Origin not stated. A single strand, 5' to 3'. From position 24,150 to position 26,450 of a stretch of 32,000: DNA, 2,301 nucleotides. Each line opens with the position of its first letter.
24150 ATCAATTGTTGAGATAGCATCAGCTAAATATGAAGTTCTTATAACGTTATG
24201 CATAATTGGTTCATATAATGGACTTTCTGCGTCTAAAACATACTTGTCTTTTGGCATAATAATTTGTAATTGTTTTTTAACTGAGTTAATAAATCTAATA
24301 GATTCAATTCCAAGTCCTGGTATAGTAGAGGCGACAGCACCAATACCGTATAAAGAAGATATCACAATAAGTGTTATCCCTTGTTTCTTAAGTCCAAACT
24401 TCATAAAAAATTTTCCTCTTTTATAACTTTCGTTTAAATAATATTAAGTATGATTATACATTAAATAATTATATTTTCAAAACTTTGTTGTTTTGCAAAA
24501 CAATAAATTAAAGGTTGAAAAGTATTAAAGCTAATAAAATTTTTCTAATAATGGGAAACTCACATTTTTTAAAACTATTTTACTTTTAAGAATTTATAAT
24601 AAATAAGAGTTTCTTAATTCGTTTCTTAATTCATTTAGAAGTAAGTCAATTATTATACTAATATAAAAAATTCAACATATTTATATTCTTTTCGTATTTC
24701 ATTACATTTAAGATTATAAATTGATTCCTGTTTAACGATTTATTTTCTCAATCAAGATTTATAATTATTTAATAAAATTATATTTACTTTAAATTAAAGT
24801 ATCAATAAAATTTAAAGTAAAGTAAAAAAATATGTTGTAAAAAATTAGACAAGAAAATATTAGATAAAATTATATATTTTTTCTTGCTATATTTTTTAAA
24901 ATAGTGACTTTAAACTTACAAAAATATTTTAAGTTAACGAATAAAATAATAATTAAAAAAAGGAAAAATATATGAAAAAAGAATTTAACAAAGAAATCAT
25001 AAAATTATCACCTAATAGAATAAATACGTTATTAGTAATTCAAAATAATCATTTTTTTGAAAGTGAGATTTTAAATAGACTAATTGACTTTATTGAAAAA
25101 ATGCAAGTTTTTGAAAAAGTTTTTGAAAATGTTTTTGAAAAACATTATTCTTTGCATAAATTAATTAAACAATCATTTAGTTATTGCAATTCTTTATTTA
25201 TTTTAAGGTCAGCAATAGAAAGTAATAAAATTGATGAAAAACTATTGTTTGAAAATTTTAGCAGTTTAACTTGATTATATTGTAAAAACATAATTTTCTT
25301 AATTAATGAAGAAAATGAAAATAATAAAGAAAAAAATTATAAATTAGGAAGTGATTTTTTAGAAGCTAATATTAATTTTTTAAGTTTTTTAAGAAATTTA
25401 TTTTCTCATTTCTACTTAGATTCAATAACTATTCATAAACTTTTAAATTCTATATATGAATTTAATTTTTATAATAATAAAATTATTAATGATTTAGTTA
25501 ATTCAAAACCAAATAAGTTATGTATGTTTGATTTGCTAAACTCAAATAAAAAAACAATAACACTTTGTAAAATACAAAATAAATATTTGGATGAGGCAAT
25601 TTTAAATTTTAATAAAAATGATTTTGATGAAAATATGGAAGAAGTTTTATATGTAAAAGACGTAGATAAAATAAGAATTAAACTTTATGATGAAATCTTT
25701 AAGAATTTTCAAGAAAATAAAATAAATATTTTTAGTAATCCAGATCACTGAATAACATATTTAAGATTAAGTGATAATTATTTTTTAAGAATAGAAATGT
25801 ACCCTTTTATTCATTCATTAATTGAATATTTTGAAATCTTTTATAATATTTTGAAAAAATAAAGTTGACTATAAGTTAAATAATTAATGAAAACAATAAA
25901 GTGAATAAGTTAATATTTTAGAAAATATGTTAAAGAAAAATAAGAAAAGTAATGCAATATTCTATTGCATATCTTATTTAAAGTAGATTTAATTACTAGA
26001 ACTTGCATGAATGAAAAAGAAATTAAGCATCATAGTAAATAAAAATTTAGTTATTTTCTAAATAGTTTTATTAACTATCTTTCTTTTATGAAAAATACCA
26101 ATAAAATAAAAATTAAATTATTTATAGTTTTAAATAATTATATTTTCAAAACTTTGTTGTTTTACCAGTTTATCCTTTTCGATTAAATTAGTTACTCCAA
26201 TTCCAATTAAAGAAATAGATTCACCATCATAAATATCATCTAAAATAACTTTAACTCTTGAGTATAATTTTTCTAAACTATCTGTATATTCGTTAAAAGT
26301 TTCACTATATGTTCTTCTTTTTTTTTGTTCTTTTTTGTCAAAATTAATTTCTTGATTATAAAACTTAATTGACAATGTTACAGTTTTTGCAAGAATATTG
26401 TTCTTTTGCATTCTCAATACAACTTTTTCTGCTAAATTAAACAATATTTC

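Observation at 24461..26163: Perfect 34-bp direct repeat duplicating the dinB 3' end brackets a 1.6-kb HEPN cassette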

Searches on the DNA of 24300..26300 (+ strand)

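Call 56: search_dna_similar(query=window:24495-26129:+, collection=plasmids, mode=distant, max_rows=10)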
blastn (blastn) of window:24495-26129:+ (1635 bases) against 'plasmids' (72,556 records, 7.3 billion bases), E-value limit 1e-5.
No match.

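Call 57: search_dna_similar(query=window:24495-26129:+, collection=phages, mode=distant, max_rows=10)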
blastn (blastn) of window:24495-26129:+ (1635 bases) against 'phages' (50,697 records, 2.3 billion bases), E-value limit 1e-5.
No match.

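Call 66: search_rna_families(source=window, start=24300, end=26300, threshold=evalue, max_evalue=1)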
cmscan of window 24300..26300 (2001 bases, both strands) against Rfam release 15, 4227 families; matches with E-value up to 1: 1.
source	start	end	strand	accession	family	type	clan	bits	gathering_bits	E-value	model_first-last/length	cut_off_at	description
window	24474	24501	-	RF01335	CRISPR-DR22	Gene; CRISPR;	-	21.6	50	0.19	1-36/36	no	CRISPR RNA direct repeat element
